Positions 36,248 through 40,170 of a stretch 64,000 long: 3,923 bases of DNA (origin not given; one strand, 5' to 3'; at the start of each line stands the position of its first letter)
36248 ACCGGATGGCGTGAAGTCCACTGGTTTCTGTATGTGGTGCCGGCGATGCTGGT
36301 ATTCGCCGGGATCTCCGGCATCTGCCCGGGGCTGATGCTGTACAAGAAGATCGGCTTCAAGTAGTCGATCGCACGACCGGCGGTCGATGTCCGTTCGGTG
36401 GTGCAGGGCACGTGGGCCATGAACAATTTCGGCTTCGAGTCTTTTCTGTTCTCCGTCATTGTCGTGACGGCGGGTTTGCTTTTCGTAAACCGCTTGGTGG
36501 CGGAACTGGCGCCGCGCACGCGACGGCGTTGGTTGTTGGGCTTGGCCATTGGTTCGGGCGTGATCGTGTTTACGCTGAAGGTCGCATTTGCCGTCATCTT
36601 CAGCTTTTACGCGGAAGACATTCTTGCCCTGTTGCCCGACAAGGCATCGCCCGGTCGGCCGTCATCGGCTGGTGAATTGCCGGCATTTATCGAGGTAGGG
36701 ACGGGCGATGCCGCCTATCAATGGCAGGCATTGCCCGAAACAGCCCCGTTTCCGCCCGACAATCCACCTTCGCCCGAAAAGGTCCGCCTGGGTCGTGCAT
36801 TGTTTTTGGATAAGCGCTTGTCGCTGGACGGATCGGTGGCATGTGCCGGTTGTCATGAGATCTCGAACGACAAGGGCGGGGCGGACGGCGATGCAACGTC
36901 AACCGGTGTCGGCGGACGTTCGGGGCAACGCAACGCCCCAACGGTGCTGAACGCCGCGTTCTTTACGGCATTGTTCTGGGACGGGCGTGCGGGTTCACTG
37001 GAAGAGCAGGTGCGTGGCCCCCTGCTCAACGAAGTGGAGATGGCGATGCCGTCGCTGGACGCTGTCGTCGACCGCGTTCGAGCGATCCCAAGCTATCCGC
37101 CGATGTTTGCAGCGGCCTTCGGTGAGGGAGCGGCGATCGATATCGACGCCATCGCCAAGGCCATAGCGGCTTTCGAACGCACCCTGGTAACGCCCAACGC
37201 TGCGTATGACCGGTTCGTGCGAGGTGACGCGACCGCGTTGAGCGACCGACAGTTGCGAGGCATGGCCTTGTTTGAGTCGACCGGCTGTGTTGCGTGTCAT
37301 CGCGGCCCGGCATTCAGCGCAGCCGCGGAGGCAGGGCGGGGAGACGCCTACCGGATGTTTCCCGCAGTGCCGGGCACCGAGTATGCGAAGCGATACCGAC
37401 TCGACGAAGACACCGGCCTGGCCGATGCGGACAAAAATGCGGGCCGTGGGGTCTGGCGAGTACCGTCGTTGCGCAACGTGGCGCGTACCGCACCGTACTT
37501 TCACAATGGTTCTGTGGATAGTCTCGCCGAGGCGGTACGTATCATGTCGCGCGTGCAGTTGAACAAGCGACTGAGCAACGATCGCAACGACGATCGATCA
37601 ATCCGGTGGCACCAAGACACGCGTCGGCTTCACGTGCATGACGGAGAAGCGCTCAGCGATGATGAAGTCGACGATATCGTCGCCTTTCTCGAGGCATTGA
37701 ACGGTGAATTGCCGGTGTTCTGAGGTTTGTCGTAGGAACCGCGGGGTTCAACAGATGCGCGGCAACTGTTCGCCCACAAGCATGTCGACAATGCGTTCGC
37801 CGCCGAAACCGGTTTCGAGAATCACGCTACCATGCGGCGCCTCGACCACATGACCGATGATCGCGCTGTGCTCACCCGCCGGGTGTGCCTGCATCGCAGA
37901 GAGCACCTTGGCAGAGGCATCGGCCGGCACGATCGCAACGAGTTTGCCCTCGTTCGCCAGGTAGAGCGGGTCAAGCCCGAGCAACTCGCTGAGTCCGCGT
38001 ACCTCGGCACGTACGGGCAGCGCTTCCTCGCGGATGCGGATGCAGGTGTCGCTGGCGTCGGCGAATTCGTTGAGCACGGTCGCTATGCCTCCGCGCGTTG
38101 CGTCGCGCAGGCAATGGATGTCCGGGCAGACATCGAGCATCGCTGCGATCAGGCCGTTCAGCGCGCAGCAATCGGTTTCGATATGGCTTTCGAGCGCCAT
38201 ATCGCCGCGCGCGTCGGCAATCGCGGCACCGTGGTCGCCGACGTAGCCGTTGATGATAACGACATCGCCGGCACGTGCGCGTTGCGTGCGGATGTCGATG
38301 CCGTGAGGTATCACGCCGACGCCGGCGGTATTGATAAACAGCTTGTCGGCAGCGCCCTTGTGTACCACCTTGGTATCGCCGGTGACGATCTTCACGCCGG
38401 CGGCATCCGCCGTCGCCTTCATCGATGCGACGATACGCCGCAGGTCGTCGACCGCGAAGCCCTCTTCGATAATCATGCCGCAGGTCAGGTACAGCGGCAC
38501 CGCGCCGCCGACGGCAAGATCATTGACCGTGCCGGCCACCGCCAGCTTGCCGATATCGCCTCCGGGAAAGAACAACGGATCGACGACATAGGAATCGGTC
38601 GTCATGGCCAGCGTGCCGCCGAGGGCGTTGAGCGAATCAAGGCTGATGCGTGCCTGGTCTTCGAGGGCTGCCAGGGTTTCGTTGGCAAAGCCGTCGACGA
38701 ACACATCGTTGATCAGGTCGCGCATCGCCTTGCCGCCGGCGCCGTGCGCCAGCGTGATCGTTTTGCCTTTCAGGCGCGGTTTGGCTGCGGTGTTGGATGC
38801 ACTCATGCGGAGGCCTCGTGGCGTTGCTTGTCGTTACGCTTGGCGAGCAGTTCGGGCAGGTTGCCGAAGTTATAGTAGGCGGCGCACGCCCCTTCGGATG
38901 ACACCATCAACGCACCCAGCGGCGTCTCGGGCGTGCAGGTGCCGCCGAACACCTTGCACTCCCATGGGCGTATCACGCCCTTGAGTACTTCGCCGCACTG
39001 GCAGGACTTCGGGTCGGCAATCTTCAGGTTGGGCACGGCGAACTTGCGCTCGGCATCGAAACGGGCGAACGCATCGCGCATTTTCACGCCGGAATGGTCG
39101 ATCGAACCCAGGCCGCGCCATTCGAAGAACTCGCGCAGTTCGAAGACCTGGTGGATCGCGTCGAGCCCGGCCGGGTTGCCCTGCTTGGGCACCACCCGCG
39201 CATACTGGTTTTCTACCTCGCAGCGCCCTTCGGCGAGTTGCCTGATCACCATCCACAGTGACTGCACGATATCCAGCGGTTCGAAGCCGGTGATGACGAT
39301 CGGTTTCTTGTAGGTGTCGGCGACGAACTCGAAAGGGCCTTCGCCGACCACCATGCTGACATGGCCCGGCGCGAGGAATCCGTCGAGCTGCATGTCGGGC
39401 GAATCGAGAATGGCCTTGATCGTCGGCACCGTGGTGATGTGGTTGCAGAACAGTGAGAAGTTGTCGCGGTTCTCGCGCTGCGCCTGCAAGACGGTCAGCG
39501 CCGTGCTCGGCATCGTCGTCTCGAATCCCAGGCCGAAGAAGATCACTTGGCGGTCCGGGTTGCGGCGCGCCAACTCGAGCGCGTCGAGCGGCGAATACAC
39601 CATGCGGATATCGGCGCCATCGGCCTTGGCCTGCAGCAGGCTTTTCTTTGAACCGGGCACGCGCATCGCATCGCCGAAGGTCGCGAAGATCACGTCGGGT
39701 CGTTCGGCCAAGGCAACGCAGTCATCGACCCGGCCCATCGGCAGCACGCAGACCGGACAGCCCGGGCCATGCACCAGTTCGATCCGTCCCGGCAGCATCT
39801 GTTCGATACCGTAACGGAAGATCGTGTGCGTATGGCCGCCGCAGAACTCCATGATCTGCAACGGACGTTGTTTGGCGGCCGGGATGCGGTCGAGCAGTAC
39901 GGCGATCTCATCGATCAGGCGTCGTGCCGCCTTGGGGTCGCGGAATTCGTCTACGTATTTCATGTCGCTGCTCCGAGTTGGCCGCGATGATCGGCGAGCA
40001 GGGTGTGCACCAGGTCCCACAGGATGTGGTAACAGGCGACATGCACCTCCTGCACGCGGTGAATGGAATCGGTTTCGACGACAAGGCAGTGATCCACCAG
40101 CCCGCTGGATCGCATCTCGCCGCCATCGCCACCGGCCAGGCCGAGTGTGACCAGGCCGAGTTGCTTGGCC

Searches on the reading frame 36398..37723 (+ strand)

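Call 28: search_protein_families(library=pfam, proteins=[window:36398-37723:+], max_evalue=0.000001)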
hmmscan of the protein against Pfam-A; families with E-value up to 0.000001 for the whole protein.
window:36398-37723:+ (441 aa): 2 families
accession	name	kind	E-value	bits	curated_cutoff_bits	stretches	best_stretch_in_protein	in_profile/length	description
PF03150.19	CCP_MauG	-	4.1e-55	187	25.6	1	126-278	1-148/149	Di-haem cytochrome c peroxidase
PF00034.26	Cytochrom_C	-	6.3e-08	34.3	21.3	0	287-434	3-89/90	Cytochrome c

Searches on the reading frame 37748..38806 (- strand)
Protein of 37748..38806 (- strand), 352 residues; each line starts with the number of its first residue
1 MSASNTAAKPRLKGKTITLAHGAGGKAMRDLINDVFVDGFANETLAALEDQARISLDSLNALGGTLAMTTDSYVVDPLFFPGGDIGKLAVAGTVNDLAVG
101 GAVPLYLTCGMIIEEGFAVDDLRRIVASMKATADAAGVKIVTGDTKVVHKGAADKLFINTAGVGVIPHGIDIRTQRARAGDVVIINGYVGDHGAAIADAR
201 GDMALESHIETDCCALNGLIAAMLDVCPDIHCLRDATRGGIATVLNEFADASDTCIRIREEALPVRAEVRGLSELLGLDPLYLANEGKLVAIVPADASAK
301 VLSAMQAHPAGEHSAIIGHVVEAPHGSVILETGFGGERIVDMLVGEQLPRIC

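Call 28: search_protein_families(library=pfam, proteins=[window:37748-38806:-], max_evalue=0.000001)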
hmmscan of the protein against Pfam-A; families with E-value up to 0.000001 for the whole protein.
window:37748-38806:- (352 aa): 2 families
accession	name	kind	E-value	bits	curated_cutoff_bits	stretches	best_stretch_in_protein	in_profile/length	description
PF02769.27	AIRS_C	-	1.4e-22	80.9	23.1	1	178-330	1-155/156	AIR synthase related protein, C-terminal domain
PF00586.29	AIRS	-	3.5e-21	76.2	24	1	63-166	12-112/112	AIR synthase related protein, N-terminal domain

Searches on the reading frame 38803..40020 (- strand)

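Call 28: search_protein_families(library=pfam, proteins=[window:38803-40020:-], max_evalue=0.000001)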
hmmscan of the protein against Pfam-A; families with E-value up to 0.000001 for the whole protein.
window:38803-40020:- (405 aa): 1 family
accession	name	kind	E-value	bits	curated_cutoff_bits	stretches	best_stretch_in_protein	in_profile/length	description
PF01924.21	HypD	-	1.5e-154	514.8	25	1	42-385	13-350/351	Hydrogenase formation hypA family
